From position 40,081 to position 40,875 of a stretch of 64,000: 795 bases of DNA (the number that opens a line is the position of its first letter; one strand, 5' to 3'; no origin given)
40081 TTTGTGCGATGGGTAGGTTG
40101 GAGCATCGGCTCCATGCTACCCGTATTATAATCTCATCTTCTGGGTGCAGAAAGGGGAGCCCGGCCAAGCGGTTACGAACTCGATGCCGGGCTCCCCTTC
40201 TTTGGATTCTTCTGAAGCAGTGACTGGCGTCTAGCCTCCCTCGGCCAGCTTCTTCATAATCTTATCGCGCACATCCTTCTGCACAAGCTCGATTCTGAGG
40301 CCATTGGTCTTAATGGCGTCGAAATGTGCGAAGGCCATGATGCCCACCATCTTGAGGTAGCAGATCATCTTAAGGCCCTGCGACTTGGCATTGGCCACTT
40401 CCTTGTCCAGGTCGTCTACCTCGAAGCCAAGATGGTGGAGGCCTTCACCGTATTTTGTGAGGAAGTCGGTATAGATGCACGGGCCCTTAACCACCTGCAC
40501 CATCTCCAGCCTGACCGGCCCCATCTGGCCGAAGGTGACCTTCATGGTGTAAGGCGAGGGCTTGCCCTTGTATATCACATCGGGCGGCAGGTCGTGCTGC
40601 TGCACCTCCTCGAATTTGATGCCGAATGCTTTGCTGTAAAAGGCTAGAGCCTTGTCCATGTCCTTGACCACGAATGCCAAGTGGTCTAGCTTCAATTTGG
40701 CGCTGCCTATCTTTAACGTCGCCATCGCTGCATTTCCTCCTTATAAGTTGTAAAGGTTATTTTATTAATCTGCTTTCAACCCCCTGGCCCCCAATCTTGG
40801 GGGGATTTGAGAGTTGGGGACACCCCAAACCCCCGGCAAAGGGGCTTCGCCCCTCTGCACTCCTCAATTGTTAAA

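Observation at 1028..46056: Dispersed hairpin-rich intergenic repeat family (8 copies in 64 kb)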

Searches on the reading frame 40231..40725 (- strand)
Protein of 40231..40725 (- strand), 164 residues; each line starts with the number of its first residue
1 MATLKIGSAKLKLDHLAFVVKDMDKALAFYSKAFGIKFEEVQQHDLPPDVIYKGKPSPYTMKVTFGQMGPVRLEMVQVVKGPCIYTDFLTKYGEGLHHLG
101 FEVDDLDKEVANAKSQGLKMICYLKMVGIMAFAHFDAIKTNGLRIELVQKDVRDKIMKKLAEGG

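Call 25: search_protein_families(library=pfam, proteins=[window:40231-40725:-], max_evalue=0.01)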
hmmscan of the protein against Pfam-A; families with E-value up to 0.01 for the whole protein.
window:40231-40725:- (164 aa): 5 families
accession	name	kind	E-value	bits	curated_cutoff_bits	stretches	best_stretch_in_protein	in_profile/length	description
PF13669.12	Glyoxalase_4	-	4.3e-18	66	27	1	14-122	1-95/109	Glyoxalase/Bleomycin resistance protein/Dioxygenase superfamily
PF00903.31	Glyoxalase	-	1.1e-12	48.9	20.6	1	12-120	1-95/121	Glyoxalase/Bleomycin resistance protein/Dioxygenase superfamily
PF13468.12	Glyoxalase_3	-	3.3e-06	27.7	25.1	0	13-44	1-32/176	Glyoxalase-like domain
PF22677.2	Ble-like_N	-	0.0011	19.1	24.5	1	15-43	4-32/41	Bleomycin resistance protein-like N-terminal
PF18029.7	Glyoxalase_6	-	0.0039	18.3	23.6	1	18-116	4-79/106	Glyoxalase-like domain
